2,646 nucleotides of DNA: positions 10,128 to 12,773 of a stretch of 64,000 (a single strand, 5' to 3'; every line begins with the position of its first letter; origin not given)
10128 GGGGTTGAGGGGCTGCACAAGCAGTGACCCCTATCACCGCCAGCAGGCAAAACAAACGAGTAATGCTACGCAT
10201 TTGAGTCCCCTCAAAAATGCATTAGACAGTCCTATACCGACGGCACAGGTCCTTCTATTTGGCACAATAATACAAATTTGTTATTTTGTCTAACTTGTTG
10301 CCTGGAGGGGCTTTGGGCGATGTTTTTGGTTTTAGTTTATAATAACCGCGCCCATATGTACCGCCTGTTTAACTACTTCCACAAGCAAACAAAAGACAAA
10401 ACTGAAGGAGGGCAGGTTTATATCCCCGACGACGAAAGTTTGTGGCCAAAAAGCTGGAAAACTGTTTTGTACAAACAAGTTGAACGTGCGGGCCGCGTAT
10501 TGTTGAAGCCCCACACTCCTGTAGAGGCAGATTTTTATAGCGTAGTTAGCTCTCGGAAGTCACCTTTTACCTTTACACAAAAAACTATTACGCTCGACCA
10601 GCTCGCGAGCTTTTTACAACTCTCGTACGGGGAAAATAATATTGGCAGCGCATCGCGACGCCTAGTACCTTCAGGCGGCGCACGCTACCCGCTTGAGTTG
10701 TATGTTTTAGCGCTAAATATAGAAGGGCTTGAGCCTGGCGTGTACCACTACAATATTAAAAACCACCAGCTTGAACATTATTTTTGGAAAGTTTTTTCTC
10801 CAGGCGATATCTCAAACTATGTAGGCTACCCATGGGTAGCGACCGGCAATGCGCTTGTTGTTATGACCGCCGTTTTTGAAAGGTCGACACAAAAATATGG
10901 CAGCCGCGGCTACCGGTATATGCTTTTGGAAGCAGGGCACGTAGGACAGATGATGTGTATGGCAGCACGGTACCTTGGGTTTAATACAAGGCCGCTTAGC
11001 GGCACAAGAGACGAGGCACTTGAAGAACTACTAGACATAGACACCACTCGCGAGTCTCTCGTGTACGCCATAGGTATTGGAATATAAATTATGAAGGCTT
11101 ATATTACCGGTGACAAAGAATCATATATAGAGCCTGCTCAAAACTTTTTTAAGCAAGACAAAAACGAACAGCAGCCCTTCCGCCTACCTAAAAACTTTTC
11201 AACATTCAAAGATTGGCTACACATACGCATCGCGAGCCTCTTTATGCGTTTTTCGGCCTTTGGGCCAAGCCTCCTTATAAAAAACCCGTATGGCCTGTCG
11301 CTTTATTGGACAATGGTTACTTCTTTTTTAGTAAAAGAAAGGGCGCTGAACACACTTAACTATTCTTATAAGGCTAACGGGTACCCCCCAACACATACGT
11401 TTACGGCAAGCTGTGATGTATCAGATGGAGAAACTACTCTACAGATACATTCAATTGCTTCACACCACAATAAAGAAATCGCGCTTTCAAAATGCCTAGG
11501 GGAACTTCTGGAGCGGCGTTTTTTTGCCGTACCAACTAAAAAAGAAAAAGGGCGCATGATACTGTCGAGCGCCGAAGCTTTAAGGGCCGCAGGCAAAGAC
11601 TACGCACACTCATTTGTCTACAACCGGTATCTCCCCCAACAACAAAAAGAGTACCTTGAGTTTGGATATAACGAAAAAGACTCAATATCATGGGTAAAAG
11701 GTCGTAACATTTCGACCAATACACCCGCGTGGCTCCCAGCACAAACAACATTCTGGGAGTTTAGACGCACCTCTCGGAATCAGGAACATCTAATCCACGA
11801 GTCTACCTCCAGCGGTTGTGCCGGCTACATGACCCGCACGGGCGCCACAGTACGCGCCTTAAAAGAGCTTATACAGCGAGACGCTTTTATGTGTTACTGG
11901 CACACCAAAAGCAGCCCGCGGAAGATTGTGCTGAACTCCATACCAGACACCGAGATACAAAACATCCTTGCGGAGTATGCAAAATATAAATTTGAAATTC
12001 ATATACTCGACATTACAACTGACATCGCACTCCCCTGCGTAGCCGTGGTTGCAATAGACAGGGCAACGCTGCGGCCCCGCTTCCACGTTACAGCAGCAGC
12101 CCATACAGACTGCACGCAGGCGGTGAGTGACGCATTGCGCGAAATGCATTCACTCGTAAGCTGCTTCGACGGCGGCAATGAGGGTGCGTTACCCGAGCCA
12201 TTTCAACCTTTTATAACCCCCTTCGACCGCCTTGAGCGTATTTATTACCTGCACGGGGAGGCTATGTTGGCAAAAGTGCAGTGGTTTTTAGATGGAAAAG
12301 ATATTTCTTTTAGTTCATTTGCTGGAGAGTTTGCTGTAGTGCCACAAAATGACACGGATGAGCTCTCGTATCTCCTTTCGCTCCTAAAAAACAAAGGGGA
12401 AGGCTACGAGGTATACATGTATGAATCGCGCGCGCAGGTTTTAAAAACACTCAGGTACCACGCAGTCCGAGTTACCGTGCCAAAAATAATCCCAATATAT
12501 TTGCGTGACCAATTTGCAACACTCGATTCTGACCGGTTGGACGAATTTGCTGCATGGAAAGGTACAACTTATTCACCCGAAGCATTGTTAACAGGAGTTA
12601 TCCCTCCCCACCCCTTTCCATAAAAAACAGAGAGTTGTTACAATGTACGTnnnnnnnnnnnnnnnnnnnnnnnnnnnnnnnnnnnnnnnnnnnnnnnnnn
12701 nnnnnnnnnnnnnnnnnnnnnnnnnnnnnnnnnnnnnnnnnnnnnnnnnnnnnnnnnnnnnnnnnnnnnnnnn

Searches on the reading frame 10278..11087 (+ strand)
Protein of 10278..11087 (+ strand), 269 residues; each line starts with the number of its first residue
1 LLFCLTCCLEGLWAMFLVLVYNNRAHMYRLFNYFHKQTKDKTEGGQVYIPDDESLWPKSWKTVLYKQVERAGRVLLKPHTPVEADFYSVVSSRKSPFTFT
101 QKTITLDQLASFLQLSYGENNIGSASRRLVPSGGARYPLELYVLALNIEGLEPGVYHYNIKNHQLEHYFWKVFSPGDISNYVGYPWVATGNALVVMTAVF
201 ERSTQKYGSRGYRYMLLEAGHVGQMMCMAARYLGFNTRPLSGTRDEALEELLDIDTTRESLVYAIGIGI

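Call 6: search_protein_families(library=pfam, proteins=[window:10278-11087:+], max_evalue=0.01)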
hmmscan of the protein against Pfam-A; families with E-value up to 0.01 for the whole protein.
window:10278-11087:+ (269 aa): 1 family
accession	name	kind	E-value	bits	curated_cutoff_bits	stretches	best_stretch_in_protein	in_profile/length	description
PF00881.29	Nitroreductase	-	5.8e-19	69.3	23.5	1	91-268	2-166/167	Nitroreductase family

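Call 7: search_protein_families(library=ncbifam, proteins=[window:10278-11087:+], max_evalue=0.01)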
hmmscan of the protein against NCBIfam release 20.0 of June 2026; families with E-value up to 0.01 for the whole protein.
window:10278-11087:+ (269 aa): 2 families
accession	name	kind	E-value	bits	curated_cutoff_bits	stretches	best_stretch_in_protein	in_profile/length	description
TIGR03605.1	antibiot_sagB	domain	8.6e-34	116.5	78.4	1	105-268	1-172/173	SagB family peptide dehydrogenase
TIGR04511.1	SagB_rel_DH_2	exception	5.2e-25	88.3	240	1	81-268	169-367/380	putative peptide maturation dehydrogenase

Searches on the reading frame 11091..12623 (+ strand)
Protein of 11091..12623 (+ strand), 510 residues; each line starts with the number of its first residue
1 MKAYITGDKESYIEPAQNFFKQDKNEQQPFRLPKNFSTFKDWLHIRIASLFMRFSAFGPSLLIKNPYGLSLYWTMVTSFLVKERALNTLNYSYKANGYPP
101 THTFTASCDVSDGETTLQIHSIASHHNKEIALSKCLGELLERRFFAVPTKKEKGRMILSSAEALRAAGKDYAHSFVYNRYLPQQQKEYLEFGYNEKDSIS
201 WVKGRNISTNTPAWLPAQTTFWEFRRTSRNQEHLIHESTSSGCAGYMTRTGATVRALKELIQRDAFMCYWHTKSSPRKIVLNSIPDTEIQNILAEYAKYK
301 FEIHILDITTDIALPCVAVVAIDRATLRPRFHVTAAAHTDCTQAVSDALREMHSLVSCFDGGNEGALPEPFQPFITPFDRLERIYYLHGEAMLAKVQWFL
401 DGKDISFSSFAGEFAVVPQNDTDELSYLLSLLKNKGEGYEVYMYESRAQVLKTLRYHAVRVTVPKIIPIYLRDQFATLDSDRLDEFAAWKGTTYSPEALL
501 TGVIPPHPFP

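Call 6: search_protein_families(library=pfam, proteins=[window:11091-12623:+], max_evalue=0.01)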
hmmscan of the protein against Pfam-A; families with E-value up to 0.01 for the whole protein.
window:11091-12623:+ (510 aa): 1 family
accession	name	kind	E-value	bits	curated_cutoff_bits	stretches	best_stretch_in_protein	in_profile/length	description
PF02624.21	YcaO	-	7.3e-43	147.5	25.7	1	128-465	7-323/325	YcaO cyclodehydratase, ATP-ad Mg2+-binding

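Call 7: search_protein_families(library=ncbifam, proteins=[window:11091-12623:+], max_evalue=0.01)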
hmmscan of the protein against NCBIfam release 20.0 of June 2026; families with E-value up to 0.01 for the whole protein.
window:11091-12623:+ (510 aa): 3 families
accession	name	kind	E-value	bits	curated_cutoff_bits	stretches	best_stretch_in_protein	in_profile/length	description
TIGR03604.1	TOMM_cyclo_SagD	subfamily_domain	1.3e-47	162.6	219.25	1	126-510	4-377/377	thiazole/oxazole-forming peptide maturase, SagD family component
TIGR03266.1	methan_mark_1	equivalog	3.7e-19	68.9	365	1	189-466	105-362/376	YcaO-related McrA-glycine thioamidation protein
TIGR00702.1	TIGR00702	domain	5.9e-14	51.9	75.65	1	193-352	110-265/377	YcaO-type kinase domain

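Call 9: find_related_loci(query=window:11091-12620:+, collection=genome_contigs, flank=6000)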
Query window:11091-12620:+ (510 aa) in genome_contigs; peptide patterns used: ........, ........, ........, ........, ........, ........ (x = any residue, [..] = any of these).
42 stretches matched a pattern; 2 encode a relative of the query (tblastn E <= 1e-3); 2 distinct loci.
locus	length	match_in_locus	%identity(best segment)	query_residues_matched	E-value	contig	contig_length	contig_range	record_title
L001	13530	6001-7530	69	1-510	0e+0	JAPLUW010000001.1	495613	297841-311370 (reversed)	MAG: Candidatus Adlerbacteria bacterium isolate LacPavin_0818_WC45_MAG_49_12 LacPavin_0818_WC45_scaffold_276048, whole g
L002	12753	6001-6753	21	109-356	4e-11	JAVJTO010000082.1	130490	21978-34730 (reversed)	MAG: Coleofasciculus sp. B1-GNL1-01 k141_43974, whole genome shotgun sequence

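Call 12: find_homologous_proteins(query=window:11091-12620:+, max_evalue=1e-20)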
Query window:11091-12620:+ (510 aa): 8 proteins with E <= 1e-20 among 8000 candidates.
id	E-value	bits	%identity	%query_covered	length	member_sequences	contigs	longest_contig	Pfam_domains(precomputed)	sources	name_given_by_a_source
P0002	3.3e-245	832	69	100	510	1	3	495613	PF02624.22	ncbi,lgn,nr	ncbi:MAG: YcaO-like family protein [Candidatus Adlerbacteria bacterium]|nr:YcaO-like family protein 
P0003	9.3e-182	623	55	99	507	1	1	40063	PF02624.22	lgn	-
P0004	5.6e-178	611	53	100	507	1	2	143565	PF02624.22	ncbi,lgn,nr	ncbi:MAG TPA: YcaO-like family protein [Candidatus Paceibacterota bacterium]|nr:YcaO-like family pro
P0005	9.3e-177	607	53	100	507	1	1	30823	PF02624.22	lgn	-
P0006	6.5e-118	412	40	98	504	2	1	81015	PF02624.22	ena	-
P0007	8.2e-58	214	31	83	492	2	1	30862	PF02624.22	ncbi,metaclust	ncbi:hypothetical protein A3A39_03505, partial [Candidatus Kaiserbacteria bacterium RIFCSPLOWO2_01_F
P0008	2.0e-48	183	31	75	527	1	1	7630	PF02624.22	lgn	-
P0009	3.6e-42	163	27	94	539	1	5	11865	PF02624.22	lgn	-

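Call 14: find_encoding_contigs(protein=P0003, flank=5000, max_places=2)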
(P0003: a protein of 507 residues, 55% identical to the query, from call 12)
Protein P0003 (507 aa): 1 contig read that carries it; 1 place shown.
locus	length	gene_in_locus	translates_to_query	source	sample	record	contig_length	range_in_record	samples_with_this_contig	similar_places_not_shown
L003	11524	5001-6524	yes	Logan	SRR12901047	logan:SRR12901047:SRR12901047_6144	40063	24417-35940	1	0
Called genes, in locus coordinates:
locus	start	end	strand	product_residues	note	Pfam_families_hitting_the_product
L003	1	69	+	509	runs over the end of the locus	PF12072:RNase_Y_N, PF00013:KH_1 (faint), PF08668:HDOD (faint), PF01966:HD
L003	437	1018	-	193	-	-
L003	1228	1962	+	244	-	PF01978:TrmB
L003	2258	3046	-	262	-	PF11738:DUF3298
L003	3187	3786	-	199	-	PF00800:PDT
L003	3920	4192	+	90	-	PF00216:Bac_DNA_binding, PF18291:HU-HIG (weak)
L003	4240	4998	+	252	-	PF00881:Nitroreductase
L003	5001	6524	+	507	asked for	PF02624:YcaO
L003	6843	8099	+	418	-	-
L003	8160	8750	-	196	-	-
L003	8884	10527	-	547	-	PF01011:PQQ (faint), PF13360:PQQ_2, PF13570:Beta-prop_ACSF4, PF25174:Beta-prop_THOC3, PF13570:Beta-prop_ACSF4, PF25173:Beta-prop_WDR3_1st (weak), PF13360:PQQ_2, PF23381:Beta-prop_IFT122_1st, +3 more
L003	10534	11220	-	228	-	PF05118:Asp_Arg_Hydrox, PF00190:Cupin_1 (faint)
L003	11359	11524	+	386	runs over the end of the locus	PF13365:Trypsin_2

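Call 15: find_encoding_contigs(protein=P0004, flank=5000, max_places=2)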
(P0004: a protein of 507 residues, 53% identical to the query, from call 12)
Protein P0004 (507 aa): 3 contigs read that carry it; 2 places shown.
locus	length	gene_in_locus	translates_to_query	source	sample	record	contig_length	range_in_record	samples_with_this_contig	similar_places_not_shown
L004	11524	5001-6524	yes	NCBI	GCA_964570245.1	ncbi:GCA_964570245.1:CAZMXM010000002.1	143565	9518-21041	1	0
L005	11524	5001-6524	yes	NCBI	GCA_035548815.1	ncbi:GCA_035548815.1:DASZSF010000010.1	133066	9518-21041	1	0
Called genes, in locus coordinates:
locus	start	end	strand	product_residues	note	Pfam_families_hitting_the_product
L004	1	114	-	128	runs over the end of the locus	-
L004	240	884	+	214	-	PF00574:CLP_protease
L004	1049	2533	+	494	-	PF12072:RNase_Y_N, PF00013:KH_1 (faint), PF08668:HDOD (faint), PF01966:HD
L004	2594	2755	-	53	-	-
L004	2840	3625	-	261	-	PF13739:PdaC (weak), PF11738:DUF3298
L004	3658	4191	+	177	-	PF18291:HU-HIG (weak), PF00216:Bac_DNA_binding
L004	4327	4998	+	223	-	PF00881:Nitroreductase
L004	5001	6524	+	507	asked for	PF02624:YcaO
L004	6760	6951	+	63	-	-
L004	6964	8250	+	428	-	-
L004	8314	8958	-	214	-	-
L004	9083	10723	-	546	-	PF13360:PQQ_2, PF13570:Beta-prop_ACSF4, PF23414:Beta-prop_EML_2 (faint), PF25174:Beta-prop_THOC3, PF13570:Beta-prop_ACSF4, PF23381:Beta-prop_IFT122_1st, PF13360:PQQ_2, PF25173:Beta-prop_WDR3_1st (weak), +3 more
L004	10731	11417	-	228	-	PF05118:Asp_Arg_Hydrox, PF00190:Cupin_1 (weak)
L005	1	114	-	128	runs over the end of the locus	-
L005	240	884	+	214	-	PF00574:CLP_protease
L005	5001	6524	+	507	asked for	PF02624:YcaO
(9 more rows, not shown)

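Call 16: find_encoding_contigs(protein=P0005, flank=5000, max_places=2)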
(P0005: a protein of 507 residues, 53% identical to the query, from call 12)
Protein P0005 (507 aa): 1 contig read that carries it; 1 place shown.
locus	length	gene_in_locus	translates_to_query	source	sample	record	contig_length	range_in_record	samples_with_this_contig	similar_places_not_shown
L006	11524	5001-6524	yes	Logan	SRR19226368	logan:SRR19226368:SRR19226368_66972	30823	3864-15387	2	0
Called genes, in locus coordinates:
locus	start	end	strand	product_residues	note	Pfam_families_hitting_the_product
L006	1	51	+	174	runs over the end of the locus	-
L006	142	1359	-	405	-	PF00155:Aminotran_1_2, PF00266:Aminotran_5, PF01053:Cys_Met_Meta_PP, PF01041:DegT_DnrJ_EryC1, PF01212:Beta_elim_lyase (weak)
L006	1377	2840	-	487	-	PF00171:Aldedh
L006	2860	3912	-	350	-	-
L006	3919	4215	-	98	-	-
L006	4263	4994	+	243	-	PF00881:Nitroreductase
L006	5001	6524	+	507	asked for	PF02624:YcaO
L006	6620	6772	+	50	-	-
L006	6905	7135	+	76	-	-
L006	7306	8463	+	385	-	PF13365:Trypsin_2 (weak)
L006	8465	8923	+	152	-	-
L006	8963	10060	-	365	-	-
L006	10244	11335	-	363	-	PF01546:Peptidase_M20, PF07687:M20_dimer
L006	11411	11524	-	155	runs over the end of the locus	-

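Call 17: find_encoding_contigs(protein=P0006, flank=5000, max_places=2)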
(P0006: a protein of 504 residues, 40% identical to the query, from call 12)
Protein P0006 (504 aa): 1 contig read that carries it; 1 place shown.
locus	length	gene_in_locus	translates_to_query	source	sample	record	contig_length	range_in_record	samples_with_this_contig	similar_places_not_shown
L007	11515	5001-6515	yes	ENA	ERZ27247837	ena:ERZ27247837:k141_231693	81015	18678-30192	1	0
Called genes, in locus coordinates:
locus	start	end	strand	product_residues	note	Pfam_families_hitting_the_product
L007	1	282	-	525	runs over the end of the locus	PF00795:CN_hydrolase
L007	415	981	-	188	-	-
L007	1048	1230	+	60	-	-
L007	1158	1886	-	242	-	-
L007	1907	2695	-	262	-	PF13428:TPR_14 (faint), PF24575:TPR_Slam (faint), PF00515:TPR_1 (faint), PF07719:TPR_2 (faint), PF14559:TPR_19 (weak), PF13431:TPR_17 (weak), PF13432:TPR_16, PF14559:TPR_19, +5 more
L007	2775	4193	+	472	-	PF20680:DUF6817, PF12706:Lactamase_B_2 (weak)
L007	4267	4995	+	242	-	PF00881:Nitroreductase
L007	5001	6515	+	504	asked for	PF02624:YcaO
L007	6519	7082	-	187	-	PF05118:Asp_Arg_Hydrox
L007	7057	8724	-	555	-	PF13360:PQQ_2, PF13570:Beta-prop_ACSF4, PF01011:PQQ (faint), PF23414:Beta-prop_EML_2 (faint), PF13360:PQQ_2, PF13570:Beta-prop_ACSF4, PF25174:Beta-prop_THOC3 (faint), PF13360:PQQ_2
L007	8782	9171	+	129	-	-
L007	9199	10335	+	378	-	-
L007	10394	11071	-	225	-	-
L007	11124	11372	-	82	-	PF01649:Ribosomal_S20p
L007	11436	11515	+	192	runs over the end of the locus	PF01330:RuvA_N, PF00633:HHH (faint), PF14520:HHH_5, PF07499:RuvA_C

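Call 22: find_encoding_contigs(protein=P0007, flank=6000, max_places=2)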
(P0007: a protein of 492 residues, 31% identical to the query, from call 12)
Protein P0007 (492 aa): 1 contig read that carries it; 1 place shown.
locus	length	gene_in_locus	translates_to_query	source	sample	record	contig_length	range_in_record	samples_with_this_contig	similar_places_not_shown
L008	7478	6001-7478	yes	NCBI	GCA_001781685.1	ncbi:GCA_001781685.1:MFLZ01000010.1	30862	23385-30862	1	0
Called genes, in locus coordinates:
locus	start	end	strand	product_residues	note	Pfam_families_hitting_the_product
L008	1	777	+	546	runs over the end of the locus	PF01011:PQQ (faint), PF07774:EMC1_C (faint), PF13360:PQQ_2, PF13570:Beta-prop_ACSF4 (weak), PF23414:Beta-prop_EML_2 (faint), PF13570:Beta-prop_ACSF4, PF13360:PQQ_2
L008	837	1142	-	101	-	-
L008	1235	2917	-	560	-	PF21722:Gly_rich_2 (weak)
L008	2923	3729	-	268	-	PF12895:ANAPC3 (faint), PF07719:TPR_2 (faint), PF13174:TPR_6 (faint), PF13429:TPR_15 (weak), PF13432:TPR_16, PF14559:TPR_19 (weak), PF13432:TPR_16 (weak), PF14559:TPR_19, +6 more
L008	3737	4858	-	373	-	-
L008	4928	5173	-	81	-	-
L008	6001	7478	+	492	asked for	PF02624:YcaO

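Call 23: find_encoding_contigs(protein=P0008, flank=6000, max_places=2)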
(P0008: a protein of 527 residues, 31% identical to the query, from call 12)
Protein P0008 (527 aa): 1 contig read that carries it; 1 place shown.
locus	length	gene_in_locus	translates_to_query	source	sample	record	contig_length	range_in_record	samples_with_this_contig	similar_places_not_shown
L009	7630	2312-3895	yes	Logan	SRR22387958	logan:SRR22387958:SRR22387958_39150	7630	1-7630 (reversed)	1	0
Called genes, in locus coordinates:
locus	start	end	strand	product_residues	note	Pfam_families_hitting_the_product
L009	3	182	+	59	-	?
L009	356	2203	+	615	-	PF01871:AMMECR1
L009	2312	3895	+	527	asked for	PF02624:YcaO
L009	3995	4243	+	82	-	-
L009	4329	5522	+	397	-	-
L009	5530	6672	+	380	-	-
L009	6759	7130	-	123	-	-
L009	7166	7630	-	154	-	?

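Call 24: find_encoding_contigs(protein=P0009, flank=6000, max_places=2)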
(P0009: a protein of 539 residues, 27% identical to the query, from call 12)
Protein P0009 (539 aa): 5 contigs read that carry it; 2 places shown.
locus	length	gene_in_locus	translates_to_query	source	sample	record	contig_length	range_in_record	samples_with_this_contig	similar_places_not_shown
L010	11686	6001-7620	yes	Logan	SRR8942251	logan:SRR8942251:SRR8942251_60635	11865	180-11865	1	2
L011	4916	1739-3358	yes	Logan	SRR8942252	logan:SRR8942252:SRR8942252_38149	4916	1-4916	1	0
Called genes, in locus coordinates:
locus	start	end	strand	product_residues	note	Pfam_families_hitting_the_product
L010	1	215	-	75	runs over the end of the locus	-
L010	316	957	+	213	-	-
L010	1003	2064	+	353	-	-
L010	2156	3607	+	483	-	-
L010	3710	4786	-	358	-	-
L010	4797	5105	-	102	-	-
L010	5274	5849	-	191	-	PF00881:Nitroreductase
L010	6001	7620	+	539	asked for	PF02624:YcaO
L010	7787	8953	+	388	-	-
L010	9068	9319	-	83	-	-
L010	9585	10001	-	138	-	PF00338:Ribosomal_S10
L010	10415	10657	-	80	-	-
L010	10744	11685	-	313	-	?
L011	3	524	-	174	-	?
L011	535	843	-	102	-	-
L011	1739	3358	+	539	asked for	PF02624:YcaO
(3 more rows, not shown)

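Call 26: find_related_loci(query=A1, collection=metagenome_contigs, flank=8000)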
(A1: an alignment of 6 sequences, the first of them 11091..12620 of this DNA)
Query A1 (510 aa) in metagenome_contigs; peptide patterns used: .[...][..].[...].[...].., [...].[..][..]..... (x = any residue, [..] = any of these).
167 stretches matched a pattern, but none encodes a relative of the query by tblastn (E <= 1e-3).

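Call 46: search_solved_structures(query=window:11091-12620:+, max_evalue=0.001)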
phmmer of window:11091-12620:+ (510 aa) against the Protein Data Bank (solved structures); distinct sequences matched with E-value up to 0.001: 4.
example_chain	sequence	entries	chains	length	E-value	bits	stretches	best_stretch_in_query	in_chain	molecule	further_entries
4bs9_A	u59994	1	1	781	7.2e-09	37.8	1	195-356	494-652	TRUD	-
4v1t_A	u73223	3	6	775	7.4e-08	34.5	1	167-355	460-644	LYND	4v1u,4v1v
6pe3_A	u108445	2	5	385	9e-08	34.2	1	192-386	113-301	Uncharacterized protein MJ1094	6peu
7u58_A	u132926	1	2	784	8e-05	24.5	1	187-361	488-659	MusD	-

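Call 61: search_protein_families(library=pfam, proteins=[L010:7787-8950:+], max_evalue=10)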
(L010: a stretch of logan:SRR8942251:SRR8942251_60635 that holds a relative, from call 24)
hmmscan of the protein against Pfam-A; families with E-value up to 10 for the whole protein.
L010:7787-8950:+ (388 aa): 0 families

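Call 65: predict_structure(alignment_id=A6)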
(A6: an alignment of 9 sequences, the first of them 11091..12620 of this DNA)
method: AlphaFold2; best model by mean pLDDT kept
length: 510 residues; sequences in the alignment: 9
mean_pLDDT: 79.1   pTM: 0.83
mean pLDDT of the five models: 79.1, 77.8, 77.3, 76.6, 75.8
residues with pLDDT >= 90: 182; 70-90: 209; 50-70: 66; < 50: 53
segments of 3 or more residues with pLDDT < 50: 1-12, 23-26, 57-64, 356-380
pLDDT, mean of each block of 10 residues (from residue 1): 32 54 57 66 61 51 56 82 88 67 84 77 80 87 87 91 94 88 88 88 95 92 75 74 84 93 92 94 94 84 94 94 75 88 91 57 33 34 61 85 96 82 94 94 93 91 87 81 93 83 67
secondary structure, 60 per line:
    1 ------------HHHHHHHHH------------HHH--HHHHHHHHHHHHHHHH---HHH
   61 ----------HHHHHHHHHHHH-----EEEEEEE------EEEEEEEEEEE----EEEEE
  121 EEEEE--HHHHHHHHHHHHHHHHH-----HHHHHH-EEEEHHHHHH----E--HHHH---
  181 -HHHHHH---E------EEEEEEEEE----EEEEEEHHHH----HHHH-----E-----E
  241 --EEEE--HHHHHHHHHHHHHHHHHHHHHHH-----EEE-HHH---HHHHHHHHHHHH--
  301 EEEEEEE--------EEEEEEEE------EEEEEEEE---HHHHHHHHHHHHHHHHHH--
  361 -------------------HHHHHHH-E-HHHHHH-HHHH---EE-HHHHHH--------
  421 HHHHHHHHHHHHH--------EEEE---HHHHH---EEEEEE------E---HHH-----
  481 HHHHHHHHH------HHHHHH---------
elements in order: H13-21 H39-54 H71-82 E88-94 E101-111 E116-125 H128-144 H150-155 E157-160 H161-166 H174-177 H182-187 E198-206 E211-216 H217-220 H225-228 E243-246 H249-271 E277-279 H287-298 E301-307 E316-323 E330-337 H341-358 H380-386 H390-395 H397-400 H407-412 H421-433 E442-445 H449-453 E457-462 H481-489 H496-501

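Call 67: fold_search(model_id=the predicted structure, library=pdb)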
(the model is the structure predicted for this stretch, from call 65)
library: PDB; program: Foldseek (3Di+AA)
matches with E <= 10: 433; with E <= 0.001: 41
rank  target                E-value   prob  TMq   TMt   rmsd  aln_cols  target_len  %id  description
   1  4v1v_A                7.5e-20  1.00  0.63  0.45   6.1       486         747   16  Heterocyclase in complex with substrate and Cofactor (released 2015-01-14)
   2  4v1u_B                1.8e-18  1.00  0.63  0.45   4.9       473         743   17  Heterocyclase in complex with substrate and Cofactor (released 2015-01-14)
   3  4v1u_A                1.9e-18  1.00  0.65  0.45   4.0       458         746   17  Heterocyclase in complex with substrate and Cofactor (released 2015-01-14)
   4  6peu_A                7.1e-18  1.00  0.56  0.72   5.6       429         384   20  Structure of YcaO enzyme from Methanocaldococcus jannaschii in complex with peptide (released 2019-11-06)
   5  4v1t_A                7.9e-18  1.00  0.62  0.44   4.9       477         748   16  Heterocyclase in complex with substrate and Cofactor (released 2015-01-14)
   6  6pe3                  8.7e-18  1.00  0.56  0.74   5.0       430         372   17  Structure of YcaO enzyme from Methanocaldococcus jannaschii in complex with ATP (released 2020-01-08)
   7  6peu_B                1.3e-17  1.00  0.58  0.76   5.3       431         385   19  Structure of YcaO enzyme from Methanocaldococcus jannaschii in complex with peptide (released 2019-11-06)
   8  4v1v_B                1.8e-17  1.00  0.58  0.41   6.7       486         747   16  Heterocyclase in complex with substrate and Cofactor (released 2015-01-14)
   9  6peu_D                2.8e-17  1.00  0.56  0.74   5.6       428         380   18  Structure of YcaO enzyme from Methanocaldococcus jannaschii in complex with peptide (released 2019-11-06)
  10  4v1t_B                4.3e-17  1.00  0.65  0.45   3.7       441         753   16  Heterocyclase in complex with substrate and Cofactor (released 2015-01-14)
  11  6peu_C                5.4e-17  1.00  0.57  0.73   5.5       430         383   20  Structure of YcaO enzyme from Methanocaldococcus jannaschii in complex with peptide (released 2019-11-06)
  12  4bs9                  1.2e-16  1.00  0.55  0.41   4.0       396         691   17  Structure of the heterocyclase TruD (released 2013-11-06)
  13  7u58_B                1.2e-16  1.00  0.61  0.50   7.3       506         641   14  YcaO-mediated ATP-dependent peptidase activity in ribosomal peptide biosynthesis (released 2022-11-02)
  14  7u58_A                4.1e-16  1.00  0.60  0.48   9.6       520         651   15  YcaO-mediated ATP-dependent peptidase activity in ribosomal peptide biosynthesis (released 2022-11-02)
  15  6cib_C                7.3e-15  1.00  0.54  0.75   4.0       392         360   14  The structure of YcaO from Methanopyrus kandleri bound with AMPPCP and Mg2+ (released 2018-03-21)
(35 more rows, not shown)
